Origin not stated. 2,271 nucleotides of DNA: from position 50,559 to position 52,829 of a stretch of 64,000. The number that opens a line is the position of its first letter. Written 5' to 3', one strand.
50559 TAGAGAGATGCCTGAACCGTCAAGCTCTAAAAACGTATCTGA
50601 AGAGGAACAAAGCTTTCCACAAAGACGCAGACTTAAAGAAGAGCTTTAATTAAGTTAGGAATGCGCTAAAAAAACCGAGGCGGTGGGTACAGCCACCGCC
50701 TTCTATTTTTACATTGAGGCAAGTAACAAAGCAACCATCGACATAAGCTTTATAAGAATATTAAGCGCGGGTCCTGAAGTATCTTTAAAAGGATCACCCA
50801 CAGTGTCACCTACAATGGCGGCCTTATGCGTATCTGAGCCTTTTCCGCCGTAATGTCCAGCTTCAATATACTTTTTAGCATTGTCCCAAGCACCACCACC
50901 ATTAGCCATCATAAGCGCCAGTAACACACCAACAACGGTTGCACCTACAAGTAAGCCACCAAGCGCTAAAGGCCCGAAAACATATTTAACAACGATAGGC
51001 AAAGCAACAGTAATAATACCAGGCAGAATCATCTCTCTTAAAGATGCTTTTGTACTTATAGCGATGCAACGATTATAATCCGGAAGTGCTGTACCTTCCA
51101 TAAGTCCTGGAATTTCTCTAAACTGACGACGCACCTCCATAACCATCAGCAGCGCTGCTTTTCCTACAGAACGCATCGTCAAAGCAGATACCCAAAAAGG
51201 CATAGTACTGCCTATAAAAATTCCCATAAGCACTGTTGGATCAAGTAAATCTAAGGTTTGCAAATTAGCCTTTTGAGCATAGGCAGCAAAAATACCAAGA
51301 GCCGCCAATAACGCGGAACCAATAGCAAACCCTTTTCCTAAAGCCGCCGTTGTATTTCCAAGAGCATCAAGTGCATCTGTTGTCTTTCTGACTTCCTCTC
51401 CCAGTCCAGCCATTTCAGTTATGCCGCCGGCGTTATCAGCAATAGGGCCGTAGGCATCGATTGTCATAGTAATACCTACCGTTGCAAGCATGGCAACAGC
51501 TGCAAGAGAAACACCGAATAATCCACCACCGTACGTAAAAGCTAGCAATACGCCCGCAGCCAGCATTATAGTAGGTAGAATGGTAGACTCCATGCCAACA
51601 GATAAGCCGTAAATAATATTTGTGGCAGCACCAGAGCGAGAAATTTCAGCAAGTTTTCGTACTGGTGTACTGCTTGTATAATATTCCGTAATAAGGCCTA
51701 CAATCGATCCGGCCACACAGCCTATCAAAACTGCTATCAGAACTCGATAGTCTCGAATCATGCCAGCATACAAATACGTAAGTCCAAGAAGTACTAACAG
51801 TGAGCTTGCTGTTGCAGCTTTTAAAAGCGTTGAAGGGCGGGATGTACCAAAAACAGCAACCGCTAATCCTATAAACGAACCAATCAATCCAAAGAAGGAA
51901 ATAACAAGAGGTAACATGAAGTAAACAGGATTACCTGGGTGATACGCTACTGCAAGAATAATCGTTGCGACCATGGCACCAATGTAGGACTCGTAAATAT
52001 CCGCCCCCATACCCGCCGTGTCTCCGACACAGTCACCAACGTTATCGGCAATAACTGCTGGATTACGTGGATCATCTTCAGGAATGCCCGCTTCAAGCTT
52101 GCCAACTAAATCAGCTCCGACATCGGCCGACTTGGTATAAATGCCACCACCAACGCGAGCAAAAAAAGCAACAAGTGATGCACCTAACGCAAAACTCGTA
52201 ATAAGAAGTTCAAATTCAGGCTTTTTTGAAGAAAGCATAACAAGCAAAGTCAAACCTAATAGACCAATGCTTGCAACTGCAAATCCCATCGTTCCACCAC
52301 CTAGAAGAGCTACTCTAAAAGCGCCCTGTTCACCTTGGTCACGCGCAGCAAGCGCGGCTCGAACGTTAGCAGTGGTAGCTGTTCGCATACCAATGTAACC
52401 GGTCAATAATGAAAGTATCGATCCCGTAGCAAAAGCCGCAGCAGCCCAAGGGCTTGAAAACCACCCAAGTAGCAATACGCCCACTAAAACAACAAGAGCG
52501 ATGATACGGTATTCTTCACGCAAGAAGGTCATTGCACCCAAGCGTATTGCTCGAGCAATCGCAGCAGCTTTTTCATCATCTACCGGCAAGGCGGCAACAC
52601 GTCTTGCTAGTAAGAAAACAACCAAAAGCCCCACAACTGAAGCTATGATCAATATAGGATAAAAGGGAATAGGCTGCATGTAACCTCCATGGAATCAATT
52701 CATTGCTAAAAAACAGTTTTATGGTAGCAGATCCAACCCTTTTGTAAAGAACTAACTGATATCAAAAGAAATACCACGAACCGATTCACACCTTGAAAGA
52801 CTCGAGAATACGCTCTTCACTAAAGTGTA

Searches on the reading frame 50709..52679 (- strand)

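Call 25: search_protein_families(library=ncbifam, proteins=[window:50709-52679:-], max_evalue=1e-10)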
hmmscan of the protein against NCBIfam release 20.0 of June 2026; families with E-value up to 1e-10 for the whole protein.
window:50709-52679:- (656 aa): 13 families
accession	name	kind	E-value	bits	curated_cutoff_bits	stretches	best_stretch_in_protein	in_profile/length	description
NF001961.0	PRK00733.3-6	equivalog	1.4e-257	856.4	926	1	11-655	9-668/671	sodium-translocating pyrophosphatase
NF001960.0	PRK00733.3-5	equivalog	2e-255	849.3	546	1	10-655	8-665/673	sodium-translocating pyrophosphatase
NF001957.0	PRK00733.3-2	equivalog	1.7e-240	800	945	1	9-655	3-646/651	sodium-translocating pyrophosphatase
NF001959.0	PRK00733.3-4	equivalog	2.9e-229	762.9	975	1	11-656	9-667/674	sodium-translocating pyrophosphatase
NF001954.0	PRK00733.2-2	equivalog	3.5e-221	736.7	894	1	9-656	6-716/723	sodium-translocating pyrophosphatase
TIGR01104.1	V_PPase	equivalog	7.7e-221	735.4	651.9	1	10-655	7-688/697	V-type H(+)-translocating pyrophosphatase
NF001955.0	PRK00733.2-4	equivalog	1.3e-218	728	1059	1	9-655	8-698/736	sodium-translocating pyrophosphatase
NF001958.0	PRK00733.3-3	equivalog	2e-209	697.4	1055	1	9-655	6-671/680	sodium-translocating pyrophosphatase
NF001951.0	PRK00733.1-2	equivalog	2.2e-202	674.4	859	1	9-654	8-685/691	sodium-translocating pyrophosphatase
NF001953.0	PRK00733.2-1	equivalog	2.8e-201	670.5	783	1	9-655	7-694/697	sodium-translocating pyrophosphatase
NF001956.0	PRK00733.3-1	equivalog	2.5e-187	624.7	1321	1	35-654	40-689/704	sodium-translocating pyrophosphatase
NF001952.0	PRK00733.1-4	equivalog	2.5e-178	594.6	912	1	10-655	22-725/782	sodium-translocating pyrophosphatase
NF001950.0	PRK00733.1-1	equivalog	8.5e-64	216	826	1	11-652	60-763/807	sodium-translocating pyrophosphatase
